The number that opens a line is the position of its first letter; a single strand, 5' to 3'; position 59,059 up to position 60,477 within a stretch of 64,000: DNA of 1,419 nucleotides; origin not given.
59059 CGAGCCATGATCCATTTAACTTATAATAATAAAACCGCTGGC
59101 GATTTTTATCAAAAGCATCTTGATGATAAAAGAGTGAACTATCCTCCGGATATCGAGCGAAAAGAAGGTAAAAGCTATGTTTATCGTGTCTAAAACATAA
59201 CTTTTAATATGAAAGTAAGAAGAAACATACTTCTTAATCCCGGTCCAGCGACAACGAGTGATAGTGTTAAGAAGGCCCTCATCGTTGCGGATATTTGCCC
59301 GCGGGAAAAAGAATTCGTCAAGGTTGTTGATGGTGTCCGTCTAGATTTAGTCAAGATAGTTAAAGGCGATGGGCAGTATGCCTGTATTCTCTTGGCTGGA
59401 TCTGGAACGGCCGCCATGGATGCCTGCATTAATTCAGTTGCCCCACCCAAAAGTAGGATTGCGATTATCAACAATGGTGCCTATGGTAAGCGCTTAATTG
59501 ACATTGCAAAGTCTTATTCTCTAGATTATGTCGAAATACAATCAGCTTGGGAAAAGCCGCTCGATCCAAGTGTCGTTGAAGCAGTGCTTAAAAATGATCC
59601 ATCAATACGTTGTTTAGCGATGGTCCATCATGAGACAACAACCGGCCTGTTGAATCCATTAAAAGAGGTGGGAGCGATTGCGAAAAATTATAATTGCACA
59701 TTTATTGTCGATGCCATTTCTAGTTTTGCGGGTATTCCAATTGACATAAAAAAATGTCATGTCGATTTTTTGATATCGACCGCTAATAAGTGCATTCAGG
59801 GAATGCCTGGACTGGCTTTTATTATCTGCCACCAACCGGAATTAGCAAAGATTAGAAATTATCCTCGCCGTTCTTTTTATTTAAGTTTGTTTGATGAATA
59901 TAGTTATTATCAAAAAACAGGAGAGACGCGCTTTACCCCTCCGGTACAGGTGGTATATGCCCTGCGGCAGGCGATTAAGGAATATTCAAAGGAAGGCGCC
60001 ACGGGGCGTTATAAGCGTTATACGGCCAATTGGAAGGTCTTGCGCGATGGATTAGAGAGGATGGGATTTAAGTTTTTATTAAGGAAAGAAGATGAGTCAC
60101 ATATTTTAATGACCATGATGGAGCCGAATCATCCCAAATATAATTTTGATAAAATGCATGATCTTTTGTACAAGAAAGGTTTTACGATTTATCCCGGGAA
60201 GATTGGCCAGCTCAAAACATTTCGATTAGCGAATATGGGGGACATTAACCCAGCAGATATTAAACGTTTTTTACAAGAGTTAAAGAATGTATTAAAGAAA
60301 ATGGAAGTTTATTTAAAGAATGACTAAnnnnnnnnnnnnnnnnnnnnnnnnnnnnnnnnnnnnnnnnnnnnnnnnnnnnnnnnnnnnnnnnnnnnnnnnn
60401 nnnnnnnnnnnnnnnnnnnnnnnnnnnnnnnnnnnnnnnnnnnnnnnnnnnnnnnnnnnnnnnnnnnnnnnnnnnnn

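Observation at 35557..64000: A 28-kb gene array on one strand links an MsbA-like exporter, a complete legionaminic-acid-type pathway and the phosphonate cluster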

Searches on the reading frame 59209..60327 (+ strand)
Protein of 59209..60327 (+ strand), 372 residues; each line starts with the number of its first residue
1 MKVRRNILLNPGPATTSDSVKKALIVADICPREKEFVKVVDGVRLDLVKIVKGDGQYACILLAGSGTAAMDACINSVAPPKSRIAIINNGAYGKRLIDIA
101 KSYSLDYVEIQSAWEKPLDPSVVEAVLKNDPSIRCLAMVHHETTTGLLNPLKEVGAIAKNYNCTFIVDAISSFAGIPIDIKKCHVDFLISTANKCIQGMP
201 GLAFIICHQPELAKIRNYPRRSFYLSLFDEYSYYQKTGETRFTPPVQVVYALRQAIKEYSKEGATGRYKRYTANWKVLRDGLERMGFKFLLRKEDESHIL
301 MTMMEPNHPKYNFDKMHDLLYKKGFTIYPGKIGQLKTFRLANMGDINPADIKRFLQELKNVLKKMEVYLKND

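Call 6: search_protein_families(library=ncbifam, proteins=[window:59209-60327:+], max_evalue=0.00001)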
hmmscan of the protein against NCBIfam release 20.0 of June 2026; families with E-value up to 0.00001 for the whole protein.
window:59209-60327:+ (372 aa): 17 families
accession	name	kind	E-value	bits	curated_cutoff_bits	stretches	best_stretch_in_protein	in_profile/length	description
TIGR03301.1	PhnW-AepZ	equivalog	1.3e-133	445.8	360.8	1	7-361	1-354/355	2-aminoethylphosphonate aminotransferase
NF010006.0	PRK13479.1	equivalog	1.7e-114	382.8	296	1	4-367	4-366/369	2-aminoethylphosphonate--pyruvate transaminase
TIGR02326.1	transamin_PhnW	equivalog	9.2e-112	373.7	400.8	1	4-362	2-360/363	2-aminoethylphosphonate--pyruvate transaminase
NF046070.1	PyrdoxPyrvTramin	equivalog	4e-47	160.8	600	1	6-303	6-303/369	pyridoxamine--pyruvate transaminase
NF045640.1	AspGlyoxATaseBhcA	equivalog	1.4e-28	99.9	650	1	5-307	4-309/395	L-aspartate--glyoxylate aminotransferase BhcA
TIGR01364.1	serC_1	equivalog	1.5e-12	47.1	443.6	1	22-270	29-263/358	phosphoserine transaminase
TIGR01977.1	am_tr_V_EF2568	hypoth_equivalog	2.6e-10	39.9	377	1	94-207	101-212/376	cysteine desulfurase family protein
NF003764.0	PRK05355.1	equivalog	7.5e-10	38.3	253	1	24-265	34-257/357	3-phosphoserine/phosphohydroxythreonine transaminase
TIGR01979.1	sufS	subfamily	7.7e-09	34.9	475.1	1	103-217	134-243/403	SufS family cysteine desulfurase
TIGR03402.1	FeS_nifS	equivalog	1.6e-08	33.7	530.75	1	107-194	113-198/379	cysteine desulfurase NifS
TIGR03403.1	nifS_epsilon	equivalog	4.6e-08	32.3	587.7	1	137-195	145-203/382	NifS family cysteine desulfurase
NF002806.0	PRK02948.1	subfamily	1.4e-07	30.9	304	1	136-202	142-207/381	IscS subfamily cysteine desulfurase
NF040779.1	Sec_lyase_SclA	exception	1.5e-07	30.7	525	1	110-206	116-210/378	selenocysteine lyase SclA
NF010611.0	PRK14012.1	equivalog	1.6e-07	30.6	548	1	104-206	122-220/406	IscS subfamily cysteine desulfurase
TIGR04343.1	egtE_PLP_lyase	equivalog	3.2e-07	29.5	400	1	60-214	74-221/370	ergothioneine biosynthesis PLP-dependent enzyme EgtE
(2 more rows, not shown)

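Call 33: find_encoding_contigs(protein=window:59209-60327:+, flank=10000, max_places=6)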
Protein window:59209-60327:+ (372 aa): 3 contigs read that carry it; 2 places shown.
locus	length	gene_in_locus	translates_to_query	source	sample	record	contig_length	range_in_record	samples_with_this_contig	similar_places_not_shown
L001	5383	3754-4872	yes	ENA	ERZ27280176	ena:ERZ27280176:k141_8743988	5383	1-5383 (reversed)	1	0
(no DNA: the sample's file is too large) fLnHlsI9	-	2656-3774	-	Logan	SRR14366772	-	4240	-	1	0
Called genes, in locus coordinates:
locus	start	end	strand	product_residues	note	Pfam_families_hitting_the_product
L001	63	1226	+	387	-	PF02776:TPP_enzyme_N (weak), PF02775:TPP_enzyme_C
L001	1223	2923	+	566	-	PF02310:B12-binding, PF04055:Radical_SAM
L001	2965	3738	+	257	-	PF05721:PhyH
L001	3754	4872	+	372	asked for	PF00266:Aminotran_5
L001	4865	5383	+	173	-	?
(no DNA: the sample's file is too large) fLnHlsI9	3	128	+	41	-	?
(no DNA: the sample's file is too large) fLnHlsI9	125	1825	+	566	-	PF02310:B12-binding, PF04055:Radical_SAM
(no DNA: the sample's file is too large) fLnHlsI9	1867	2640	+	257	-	PF05721:PhyH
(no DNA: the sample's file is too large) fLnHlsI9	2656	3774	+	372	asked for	PF00266:Aminotran_5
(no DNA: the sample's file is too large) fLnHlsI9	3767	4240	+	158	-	?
